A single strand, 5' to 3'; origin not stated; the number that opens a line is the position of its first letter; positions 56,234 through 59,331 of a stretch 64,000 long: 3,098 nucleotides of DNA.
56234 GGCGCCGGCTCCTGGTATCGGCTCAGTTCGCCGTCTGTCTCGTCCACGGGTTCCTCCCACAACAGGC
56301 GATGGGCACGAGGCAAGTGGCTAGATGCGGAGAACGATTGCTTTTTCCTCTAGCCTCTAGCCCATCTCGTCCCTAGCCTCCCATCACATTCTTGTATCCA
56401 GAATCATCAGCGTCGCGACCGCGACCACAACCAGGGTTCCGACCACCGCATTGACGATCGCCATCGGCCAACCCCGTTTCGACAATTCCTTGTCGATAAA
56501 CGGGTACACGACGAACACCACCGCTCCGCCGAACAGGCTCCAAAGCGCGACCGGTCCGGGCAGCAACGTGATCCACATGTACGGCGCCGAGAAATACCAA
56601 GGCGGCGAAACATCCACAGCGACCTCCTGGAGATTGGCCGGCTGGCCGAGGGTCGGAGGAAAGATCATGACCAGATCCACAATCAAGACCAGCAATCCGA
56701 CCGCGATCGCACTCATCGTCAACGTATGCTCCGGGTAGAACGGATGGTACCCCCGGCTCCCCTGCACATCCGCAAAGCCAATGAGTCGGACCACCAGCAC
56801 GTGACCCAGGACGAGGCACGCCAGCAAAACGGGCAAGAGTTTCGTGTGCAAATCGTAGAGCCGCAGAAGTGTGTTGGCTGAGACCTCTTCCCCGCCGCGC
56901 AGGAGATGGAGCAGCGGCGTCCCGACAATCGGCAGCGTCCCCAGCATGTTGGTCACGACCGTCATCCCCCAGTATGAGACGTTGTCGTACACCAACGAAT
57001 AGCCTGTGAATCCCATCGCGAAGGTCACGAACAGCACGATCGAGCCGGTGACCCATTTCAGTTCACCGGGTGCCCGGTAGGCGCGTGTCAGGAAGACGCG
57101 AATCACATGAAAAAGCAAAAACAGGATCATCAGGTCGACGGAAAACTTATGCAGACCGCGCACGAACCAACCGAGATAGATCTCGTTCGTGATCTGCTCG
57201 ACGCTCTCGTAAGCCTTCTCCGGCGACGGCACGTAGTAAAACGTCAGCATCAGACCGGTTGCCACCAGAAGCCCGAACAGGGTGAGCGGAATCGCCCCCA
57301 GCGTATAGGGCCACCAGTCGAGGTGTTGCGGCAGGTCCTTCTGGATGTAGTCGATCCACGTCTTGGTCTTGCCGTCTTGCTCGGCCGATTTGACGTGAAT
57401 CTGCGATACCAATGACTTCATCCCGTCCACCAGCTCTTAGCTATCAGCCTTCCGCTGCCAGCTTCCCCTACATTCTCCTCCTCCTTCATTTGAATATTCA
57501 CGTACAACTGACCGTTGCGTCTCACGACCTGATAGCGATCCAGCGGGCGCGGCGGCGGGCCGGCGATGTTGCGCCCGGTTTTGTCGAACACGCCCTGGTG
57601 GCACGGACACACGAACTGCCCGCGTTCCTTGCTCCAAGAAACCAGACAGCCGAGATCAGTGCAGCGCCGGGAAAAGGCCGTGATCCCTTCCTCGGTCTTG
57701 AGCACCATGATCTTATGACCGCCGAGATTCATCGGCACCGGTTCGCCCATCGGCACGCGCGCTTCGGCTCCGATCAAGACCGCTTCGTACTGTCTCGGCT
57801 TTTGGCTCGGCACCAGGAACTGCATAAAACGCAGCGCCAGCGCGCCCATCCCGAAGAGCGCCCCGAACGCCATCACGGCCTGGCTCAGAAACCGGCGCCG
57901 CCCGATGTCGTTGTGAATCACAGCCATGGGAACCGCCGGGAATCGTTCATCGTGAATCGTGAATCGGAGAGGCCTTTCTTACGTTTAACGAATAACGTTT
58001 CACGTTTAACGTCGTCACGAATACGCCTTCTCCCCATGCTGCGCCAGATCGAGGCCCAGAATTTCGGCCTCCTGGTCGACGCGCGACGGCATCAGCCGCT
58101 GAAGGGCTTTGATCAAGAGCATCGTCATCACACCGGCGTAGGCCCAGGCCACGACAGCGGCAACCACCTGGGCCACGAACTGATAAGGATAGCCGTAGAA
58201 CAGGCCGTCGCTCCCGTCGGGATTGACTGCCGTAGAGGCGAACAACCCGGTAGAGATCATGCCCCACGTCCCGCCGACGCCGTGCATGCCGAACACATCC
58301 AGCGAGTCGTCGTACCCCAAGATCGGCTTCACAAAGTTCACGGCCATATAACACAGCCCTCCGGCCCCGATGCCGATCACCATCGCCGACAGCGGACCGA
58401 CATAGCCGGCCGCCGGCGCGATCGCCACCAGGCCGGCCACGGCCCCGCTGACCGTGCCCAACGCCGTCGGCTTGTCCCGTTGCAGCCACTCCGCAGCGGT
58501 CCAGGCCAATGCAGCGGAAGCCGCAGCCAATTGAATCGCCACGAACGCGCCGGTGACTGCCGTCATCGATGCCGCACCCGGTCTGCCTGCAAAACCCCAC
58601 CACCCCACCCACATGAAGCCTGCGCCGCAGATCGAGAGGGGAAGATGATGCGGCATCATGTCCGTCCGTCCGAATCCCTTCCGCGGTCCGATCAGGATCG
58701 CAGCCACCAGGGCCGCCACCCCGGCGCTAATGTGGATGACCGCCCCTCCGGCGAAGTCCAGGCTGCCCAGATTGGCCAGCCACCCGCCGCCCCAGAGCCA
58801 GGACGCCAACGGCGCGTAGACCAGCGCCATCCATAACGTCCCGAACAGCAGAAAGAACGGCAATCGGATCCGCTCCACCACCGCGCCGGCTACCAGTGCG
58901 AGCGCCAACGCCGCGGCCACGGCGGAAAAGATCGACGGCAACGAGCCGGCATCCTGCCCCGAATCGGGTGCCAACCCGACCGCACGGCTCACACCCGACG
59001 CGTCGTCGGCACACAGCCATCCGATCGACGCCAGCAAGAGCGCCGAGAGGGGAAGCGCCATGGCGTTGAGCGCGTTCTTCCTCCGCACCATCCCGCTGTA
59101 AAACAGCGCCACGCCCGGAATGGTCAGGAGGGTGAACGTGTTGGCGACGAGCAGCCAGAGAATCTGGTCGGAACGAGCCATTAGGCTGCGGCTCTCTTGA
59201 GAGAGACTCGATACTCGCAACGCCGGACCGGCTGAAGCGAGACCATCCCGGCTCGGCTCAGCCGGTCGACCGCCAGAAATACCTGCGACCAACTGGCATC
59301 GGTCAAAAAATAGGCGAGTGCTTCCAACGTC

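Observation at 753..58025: Families of 7-nt-periodic repeats arranged as inverted arms at most intercistronic junctions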

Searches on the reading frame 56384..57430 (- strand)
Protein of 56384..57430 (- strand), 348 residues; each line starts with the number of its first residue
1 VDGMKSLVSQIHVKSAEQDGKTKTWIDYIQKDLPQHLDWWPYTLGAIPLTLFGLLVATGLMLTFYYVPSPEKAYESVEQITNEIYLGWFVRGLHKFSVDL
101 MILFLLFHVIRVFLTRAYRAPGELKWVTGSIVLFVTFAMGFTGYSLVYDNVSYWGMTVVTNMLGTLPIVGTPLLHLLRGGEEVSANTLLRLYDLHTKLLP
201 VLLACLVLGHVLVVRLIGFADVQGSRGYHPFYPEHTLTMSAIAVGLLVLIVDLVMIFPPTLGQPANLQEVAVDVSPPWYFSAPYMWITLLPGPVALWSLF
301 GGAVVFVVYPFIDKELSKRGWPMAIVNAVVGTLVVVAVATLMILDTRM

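Call 56: search_protein_families(library=pfam, proteins=[window:56384-57430:-])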
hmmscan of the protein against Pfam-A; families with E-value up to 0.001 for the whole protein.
window:56384-57430:- (348 aa): 3 families
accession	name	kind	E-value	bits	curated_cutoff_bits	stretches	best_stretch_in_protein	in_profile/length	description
PF00033.24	Cytochrome_B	-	1.1e-48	166.1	27.2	1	31-216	4-187/189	Cytochrome b/b6/petB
PF13631.11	Cytochrom_B_N_2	-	3.8e-33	115.3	27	1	100-264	2-169/169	Cytochrome b(N-terminal)/b6/petB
PF14358.11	DUF4405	-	0.0001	23.1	26.7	1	49-110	7-63/66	Domain of unknown function (DUF4405)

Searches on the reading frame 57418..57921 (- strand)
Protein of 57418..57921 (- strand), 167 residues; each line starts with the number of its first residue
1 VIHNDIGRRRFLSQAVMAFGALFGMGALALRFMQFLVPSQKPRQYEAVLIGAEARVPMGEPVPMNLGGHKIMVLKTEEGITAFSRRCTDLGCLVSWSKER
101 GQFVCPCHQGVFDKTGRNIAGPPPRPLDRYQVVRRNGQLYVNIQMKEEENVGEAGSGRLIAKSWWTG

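Call 56: search_protein_families(library=pfam, proteins=[window:57418-57921:-])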
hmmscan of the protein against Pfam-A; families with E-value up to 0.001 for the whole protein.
window:57418-57921:- (167 aa): 1 family
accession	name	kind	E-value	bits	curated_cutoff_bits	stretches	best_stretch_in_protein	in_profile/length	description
PF00355.32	Rieske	-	1.1e-12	48.2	20.3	1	48-130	3-87/88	Rieske [2Fe-2S] domain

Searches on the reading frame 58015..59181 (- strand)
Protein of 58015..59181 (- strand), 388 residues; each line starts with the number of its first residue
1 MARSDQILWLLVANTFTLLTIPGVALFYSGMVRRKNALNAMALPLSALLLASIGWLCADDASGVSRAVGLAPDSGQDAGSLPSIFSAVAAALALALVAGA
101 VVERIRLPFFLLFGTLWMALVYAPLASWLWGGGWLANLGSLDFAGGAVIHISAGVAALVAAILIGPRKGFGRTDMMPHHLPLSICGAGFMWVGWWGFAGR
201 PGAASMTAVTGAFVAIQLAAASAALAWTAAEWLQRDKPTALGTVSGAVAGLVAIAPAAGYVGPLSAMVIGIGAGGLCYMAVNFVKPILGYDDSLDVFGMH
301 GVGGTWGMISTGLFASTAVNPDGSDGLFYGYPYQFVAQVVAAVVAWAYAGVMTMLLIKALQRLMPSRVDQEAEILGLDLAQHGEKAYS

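Call 56: search_protein_families(library=pfam, proteins=[window:58015-59181:-])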
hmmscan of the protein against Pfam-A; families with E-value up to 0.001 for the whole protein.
window:58015-59181:- (388 aa): 1 family
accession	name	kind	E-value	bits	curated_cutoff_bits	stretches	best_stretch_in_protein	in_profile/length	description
PF00909.26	Ammonium_transp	-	3e-95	319.7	23.2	1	8-387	1-399/399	Ammonium Transporter Family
